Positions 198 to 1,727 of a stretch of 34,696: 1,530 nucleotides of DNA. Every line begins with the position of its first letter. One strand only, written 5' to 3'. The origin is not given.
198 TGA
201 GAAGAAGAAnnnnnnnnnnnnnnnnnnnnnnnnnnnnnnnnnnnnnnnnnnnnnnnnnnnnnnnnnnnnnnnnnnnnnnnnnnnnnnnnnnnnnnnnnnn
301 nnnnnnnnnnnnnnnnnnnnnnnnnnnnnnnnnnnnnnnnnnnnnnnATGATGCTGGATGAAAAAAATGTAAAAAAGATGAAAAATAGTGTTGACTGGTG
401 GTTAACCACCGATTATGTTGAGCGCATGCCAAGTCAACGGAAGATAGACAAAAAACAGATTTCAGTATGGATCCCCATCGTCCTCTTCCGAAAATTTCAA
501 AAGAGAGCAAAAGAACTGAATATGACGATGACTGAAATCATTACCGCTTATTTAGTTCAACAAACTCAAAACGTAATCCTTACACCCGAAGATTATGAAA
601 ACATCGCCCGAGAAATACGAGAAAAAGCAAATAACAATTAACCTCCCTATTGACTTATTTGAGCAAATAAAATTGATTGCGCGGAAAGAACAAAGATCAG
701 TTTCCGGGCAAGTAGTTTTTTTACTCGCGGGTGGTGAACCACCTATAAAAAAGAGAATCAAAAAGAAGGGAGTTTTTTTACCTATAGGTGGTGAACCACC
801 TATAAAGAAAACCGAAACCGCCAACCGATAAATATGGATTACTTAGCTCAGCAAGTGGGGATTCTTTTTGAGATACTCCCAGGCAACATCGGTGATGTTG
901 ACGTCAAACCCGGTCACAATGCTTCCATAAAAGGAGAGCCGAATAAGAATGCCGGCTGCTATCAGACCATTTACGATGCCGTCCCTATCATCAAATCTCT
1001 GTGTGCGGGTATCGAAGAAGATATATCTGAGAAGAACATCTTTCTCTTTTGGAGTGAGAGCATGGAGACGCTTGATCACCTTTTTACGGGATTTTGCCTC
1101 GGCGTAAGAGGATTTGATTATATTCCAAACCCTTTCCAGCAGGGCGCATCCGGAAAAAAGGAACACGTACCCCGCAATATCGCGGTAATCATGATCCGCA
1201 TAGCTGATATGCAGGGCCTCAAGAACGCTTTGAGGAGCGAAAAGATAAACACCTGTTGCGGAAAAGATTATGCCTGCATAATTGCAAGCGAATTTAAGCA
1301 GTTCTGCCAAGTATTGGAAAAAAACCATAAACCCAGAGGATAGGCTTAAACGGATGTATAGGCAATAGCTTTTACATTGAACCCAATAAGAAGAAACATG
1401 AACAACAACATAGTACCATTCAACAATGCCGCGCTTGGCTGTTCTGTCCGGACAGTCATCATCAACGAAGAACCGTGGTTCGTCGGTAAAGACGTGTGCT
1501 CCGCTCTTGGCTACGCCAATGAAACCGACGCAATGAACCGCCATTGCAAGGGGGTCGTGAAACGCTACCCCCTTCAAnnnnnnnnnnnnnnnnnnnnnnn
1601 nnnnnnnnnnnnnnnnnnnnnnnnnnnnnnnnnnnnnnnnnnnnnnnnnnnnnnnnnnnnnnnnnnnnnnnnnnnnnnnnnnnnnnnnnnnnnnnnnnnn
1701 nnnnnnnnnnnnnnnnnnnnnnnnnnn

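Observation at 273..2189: immI-like arrangement: two tandem RHH repressor-like genes with operator palindromes upstream of an antirepressor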

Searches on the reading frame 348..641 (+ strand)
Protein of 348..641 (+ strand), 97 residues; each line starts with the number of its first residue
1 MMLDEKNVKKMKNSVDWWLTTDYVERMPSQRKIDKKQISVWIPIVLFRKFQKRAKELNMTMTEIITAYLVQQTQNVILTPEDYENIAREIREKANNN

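Call 3: search_protein_families(library=pfam, proteins=[window:348-641:+], max_evalue=1)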
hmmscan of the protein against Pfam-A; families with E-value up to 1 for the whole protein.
window:348-641:+ (97 aa): 1 family
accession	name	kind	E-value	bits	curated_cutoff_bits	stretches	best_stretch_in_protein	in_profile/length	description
PF17618.7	SL4P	-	0.064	13.7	28.1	1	46-81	29-63/88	Uncharacterized Strongylid L4 protein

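Call 4: search_protein_families(library=phrogs, proteins=[window:348-641:+], max_evalue=1)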
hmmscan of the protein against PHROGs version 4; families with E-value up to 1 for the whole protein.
window:348-641:+ (97 aa): 5 families
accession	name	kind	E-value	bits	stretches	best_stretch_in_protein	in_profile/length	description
phrog_582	-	transcription regulation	0.00038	21.7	1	29-74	51-96/105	Arc-like repressor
phrog_5412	-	unknown function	0.11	13.5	0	6-36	57-87/109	-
phrog_25156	-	unknown function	0.11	13.2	1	58-89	4-36/39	-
phrog_30851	-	unknown function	0.19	12.9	1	9-62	25-79/98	-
phrog_14571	-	unknown function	0.44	12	0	57-91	42-76/91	-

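Call 19: find_related_loci(query=window:348-641:+, collection=viral_contigs, flank=4000)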
Query window:348-641:+ (97 aa) in viral_contigs; peptide patterns used: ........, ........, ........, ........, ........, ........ (x = any residue, [..] = any of these).
14 stretches matched a pattern; 11 encode a relative of the query (tblastn E <= 1e-3); 11 distinct loci.
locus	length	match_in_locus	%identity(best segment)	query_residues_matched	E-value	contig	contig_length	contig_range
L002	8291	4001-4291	100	1-97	3e-63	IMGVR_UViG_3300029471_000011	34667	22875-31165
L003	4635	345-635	100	1-97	3e-63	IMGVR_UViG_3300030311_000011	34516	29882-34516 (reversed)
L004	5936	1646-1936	100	1-97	3e-63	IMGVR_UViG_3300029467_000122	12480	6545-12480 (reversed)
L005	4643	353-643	100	1-97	3e-63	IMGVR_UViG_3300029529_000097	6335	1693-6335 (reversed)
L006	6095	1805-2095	93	1-97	5e-60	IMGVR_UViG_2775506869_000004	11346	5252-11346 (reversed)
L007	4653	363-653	94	1-97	3e-60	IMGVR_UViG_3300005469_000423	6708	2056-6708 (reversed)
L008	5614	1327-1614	97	1-96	1e-59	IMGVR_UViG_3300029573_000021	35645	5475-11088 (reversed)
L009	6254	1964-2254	92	1-97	1e-58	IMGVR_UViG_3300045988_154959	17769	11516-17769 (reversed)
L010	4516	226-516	92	1-97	1e-58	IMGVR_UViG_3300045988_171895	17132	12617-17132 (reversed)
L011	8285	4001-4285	80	2-96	2e-49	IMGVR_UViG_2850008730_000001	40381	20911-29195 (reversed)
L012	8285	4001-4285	81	2-96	1e-49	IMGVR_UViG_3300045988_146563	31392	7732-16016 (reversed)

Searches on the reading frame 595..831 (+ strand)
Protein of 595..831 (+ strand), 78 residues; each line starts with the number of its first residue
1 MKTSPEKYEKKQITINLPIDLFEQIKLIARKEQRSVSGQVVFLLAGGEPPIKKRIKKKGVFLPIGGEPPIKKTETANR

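Call 3: search_protein_families(library=pfam, proteins=[window:595-831:+], max_evalue=1)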
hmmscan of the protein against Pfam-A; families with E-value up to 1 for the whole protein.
window:595-831:+ (78 aa): 3 families
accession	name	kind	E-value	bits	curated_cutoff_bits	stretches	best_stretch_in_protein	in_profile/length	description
PF07878.17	RHH_5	-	3e-06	27.3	26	1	13-44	4-35/43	CopG-like RHH_1 or ribbon-helix-helix domain, RHH_5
PF19891.5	DUF6364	-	0.00031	21.6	27.3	1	10-57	2-48/70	Family of unknown function (DUF6364)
PF03869.20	Arc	-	0.19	12.1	20.4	1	15-37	9-31/50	Arc-like DNA binding domain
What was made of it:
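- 595..831 (+): RHH-2, 78 aa. Its start overlaps the end of RHH-1 by 47 nt. The RHH core is residues 10-45. The tail is encoded by O2, O3 and their T-runs. Pfam RHH_5 hit (call 3).
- Checked: RHH-2 (595-831) passes Pfam RHH_5 (27.3 bits against a cut-off of 26, call 3).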

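Call 4: search_protein_families(library=phrogs, proteins=[window:595-831:+], max_evalue=1)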
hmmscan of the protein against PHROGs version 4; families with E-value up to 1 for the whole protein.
window:595-831:+ (78 aa): 14 families
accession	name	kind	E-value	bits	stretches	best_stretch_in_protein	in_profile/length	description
phrog_582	-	transcription regulation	0.0014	19.9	1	4-43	51-90/105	Arc-like repressor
phrog_22153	-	unknown function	0.0014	19.5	1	9-44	26-61/71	-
phrog_3431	-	transcription regulation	0.0046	17.7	1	9-37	17-45/67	Arc-like repressor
phrog_2639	-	transcription regulation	0.011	16.9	1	7-38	34-65/91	Arc-like repressor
phrog_3180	-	transcription regulation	0.023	15.7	1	9-37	4-32/50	Arc-like repressor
phrog_228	-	transcription regulation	0.027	15.2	1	6-45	6-45/251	Arc-like repressor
phrog_1388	-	unknown function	0.038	15.2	1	9-42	4-37/143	-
phrog_3178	-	transcription regulation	0.049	15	1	9-44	8-43/125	Arc-like DNA binding domain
phrog_28716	-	unknown function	0.053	14.5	0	37-48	35-46/50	-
phrog_8682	-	unknown function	0.082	14.2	1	9-54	15-60/86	-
phrog_16013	-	unknown function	0.1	13.6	1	14-40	4-30/76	-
phrog_795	-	other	0.12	13.7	1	5-43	12-50/116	partition protein ATPase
phrog_2685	-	other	0.15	13.4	1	11-44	19-52/161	partition protein ATPase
phrog_7146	-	transcription regulation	0.24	12.9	1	9-44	4-39/88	transcriptional regulator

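Call 25: find_homologous_proteins(query=window:595-831:+)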
Query window:595-831:+ (78 aa): 40 proteins with E <= 0.001 among 46 candidates.
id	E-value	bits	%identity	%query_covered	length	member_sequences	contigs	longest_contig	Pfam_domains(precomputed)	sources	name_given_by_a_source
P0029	1.7e-40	154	97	100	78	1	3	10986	PF07878.18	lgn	-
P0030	4.2e-40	153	94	100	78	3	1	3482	PF07878.18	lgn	-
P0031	6.2e-39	149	92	100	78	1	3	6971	PF07878.18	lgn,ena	-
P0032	1.5e-38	148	95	100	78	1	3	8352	PF07878.18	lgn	-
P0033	1.6e-38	148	94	100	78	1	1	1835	PF07878.18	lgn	-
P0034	3.0e-38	147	91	100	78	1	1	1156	PF07878.18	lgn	-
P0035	1.1e-37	145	92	100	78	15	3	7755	PF07878.18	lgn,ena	-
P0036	5.1e-37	143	90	100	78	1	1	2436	PF07878.18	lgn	-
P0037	2.5e-34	134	86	100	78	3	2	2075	PF07878.18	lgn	-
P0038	1.2e-33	132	86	94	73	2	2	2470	PF07878.18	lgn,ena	-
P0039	1.5e-33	132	89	95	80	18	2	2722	PF07878.18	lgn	-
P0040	2.2e-33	131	86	94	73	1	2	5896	PF07878.18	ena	-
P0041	5.2e-33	130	85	94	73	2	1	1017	PF07878.18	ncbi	-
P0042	7.6e-33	130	86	94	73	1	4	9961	PF07878.18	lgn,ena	-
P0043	1.6e-31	125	78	100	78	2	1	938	PF07878.18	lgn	-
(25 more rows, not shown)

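Call 43: search_solved_structures(query=A2, max_evalue=10, show_alignments=2)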
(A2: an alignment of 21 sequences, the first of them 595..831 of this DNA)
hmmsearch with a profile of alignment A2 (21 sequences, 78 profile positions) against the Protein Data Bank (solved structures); distinct sequences matched with E-value up to 10: 0.

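Call 50: predict_structure(alignment_id=A2)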
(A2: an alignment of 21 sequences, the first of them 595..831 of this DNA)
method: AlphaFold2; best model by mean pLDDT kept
length: 78 residues; sequences in the alignment: 21
mean_pLDDT: 65.2   pTM: 0.37
mean pLDDT of the five models: 65.2, 57.5, 54.1, 53.5, 53.3
residues with pLDDT >= 90: 0; 70-90: 36; 50-70: 32; < 50: 10
segments of 3 or more residues with pLDDT < 50: 74-78
pLDDT, mean of each block of 10 residues (from residue 1): 60 77 78 76 70 53 55 48
secondary structure, 60 per line:
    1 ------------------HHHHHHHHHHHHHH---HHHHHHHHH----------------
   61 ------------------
elements in order: H19-32 H36-44
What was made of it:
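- On Ribbon-helix-helix (Arc/MetJ/CopG) superfamily: RHH-2: The model has an extended segment at 10-18 and helices at 19-32 and 36-44 (call 50).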

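Call 54: fold_search(model_id=the predicted structure, library=pdb)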
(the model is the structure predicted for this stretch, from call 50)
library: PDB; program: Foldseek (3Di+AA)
matches with E <= 10: 48; with E <= 0.001: 0
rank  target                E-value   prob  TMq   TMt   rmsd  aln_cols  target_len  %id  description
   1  5x3t_A                3.1e-01  0.47  0.36  0.40  15.4        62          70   26  VapBC from Mycobacterium tuberculosis (released 2017-06-07)
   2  3qoq_A                4.0e-01  0.91  0.40  0.58   1.8        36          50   28  Crystal Structure of the Transcription Factor AmrZ in Complex with the 18 Base Pair amrZ1 Binding Site (released 2012-02-15)
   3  1ea4_B                7.5e-01  0.80  0.40  0.67   1.9        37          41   30  TRANSCRIPTIONAL REPRESSOR COPG/22bp dsDNA COMPLEX (released 2001-07-05)
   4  1ea4_E                7.5e-01  0.77  0.40  0.63   1.9        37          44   30  TRANSCRIPTIONAL REPRESSOR COPG/22bp dsDNA COMPLEX (released 2001-07-05)
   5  6sbx_C                7.5e-01  0.35  0.36  0.47   9.7        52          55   19  CdbA Form Two (released 2020-04-22)
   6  3qoq_D                8.6e-01  0.82  0.40  0.60   1.5        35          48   28  Crystal Structure of the Transcription Factor AmrZ in Complex with the 18 Base Pair amrZ1 Binding Site (released 2012-02-15)
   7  6sbw                  8.6e-01  0.54  0.36  0.54   3.2        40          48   22  CdbA Form One (released 2020-04-22)
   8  1par_A                1.2e+00  0.60  0.42  0.58   4.6        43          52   14  DNA RECOGNITION BY BETA-SHEETS IN THE ARC REPRESSOR-OPERATOR CRYSTAL STRUCTURE (released 1994-07-31)
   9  1b28_MODEL_1_A        1.2e+00  0.60  0.39  0.54   2.4        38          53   16  ARC REPRESSOR MYL MUTANT FROM SALMONELLA BACTERIOPHAGE P22 (released 1999-11-03)
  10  3veb_B                1.4e+00  0.38  0.38  0.21   5.3        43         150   23  Crystal Structure of Matp-matS (released 2012-11-21)
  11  6sbx_A                1.5e+00  0.38  0.37  0.50   3.2        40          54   22  CdbA Form Two (released 2020-04-22)
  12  1bdv_B                1.7e+00  0.60  0.39  0.55   1.9        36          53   17  ARC FV10 COCRYSTAL (released 1999-01-06)
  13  6gts_C                1.7e+00  0.54  0.40  0.38   2.1        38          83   24  Structure of the AtaT-AtaR complex bound DNA (released 2019-03-06)
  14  4d8j_A                2.1e+00  0.35  0.36  0.20   2.7        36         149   17  Structure of E. coli MatP-mats complex (released 2012-11-21)
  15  4d8j_G                2.1e+00  0.30  0.39  0.22   3.6        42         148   17  Structure of E. coli MatP-mats complex (released 2012-11-21)
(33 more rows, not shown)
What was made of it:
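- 595..831 (+): The model and fold hits are in calls 50 and 54.
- On Ribbon-helix-helix (Arc/MetJ/CopG) superfamily: RHH-2: Foldseek top hits are AmrZ, CopG, CdbA and Arc at rmsd 1.8-1.9 A, though E is 0.3 or higher (call 54).
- Checked: Its model superposes on AmrZ, CopG and Arc (call 54).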

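Call 71: search_protein_families(library=padloc, proteins=[window:595-831:+], max_evalue=0.01)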
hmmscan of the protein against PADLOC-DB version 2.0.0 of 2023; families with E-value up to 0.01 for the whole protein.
window:595-831:+ (78 aa): 0 families

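Call 72: search_protein_families(library=ncbifam, proteins=[window:595-831:+], max_evalue=0.01)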
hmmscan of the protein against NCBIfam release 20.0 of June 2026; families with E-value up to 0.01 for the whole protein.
window:595-831:+ (78 aa): 0 families

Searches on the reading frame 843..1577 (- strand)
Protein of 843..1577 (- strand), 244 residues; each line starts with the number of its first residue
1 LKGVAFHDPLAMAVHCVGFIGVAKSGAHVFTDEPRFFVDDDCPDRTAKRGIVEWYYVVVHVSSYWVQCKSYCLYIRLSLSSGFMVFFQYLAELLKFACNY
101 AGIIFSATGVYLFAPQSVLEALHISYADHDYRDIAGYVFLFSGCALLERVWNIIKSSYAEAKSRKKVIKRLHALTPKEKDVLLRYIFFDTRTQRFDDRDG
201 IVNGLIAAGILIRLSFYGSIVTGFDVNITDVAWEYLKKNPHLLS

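Call 3: search_protein_families(library=pfam, proteins=[window:843-1577:-], max_evalue=1)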
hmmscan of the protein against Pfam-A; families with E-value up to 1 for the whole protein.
window:843-1577:- (244 aa): 1 family
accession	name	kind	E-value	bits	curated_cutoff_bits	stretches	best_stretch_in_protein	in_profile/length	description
PF14163.11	SieB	-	4.2e-19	69.1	26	1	107-240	7-147/147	Super-infection exclusion protein B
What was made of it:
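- Checked: A minus-strand SieB gene (843-1328, Pfam SieB 4e-19, call 3) lies between them.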

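Call 4: search_protein_families(library=phrogs, proteins=[window:843-1577:-], max_evalue=1)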
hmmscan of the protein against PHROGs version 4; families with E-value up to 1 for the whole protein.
window:843-1577:- (244 aa): 1 family
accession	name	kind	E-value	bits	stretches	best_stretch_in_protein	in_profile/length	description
phrog_27214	-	unknown function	0.098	14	1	156-182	33-59/70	-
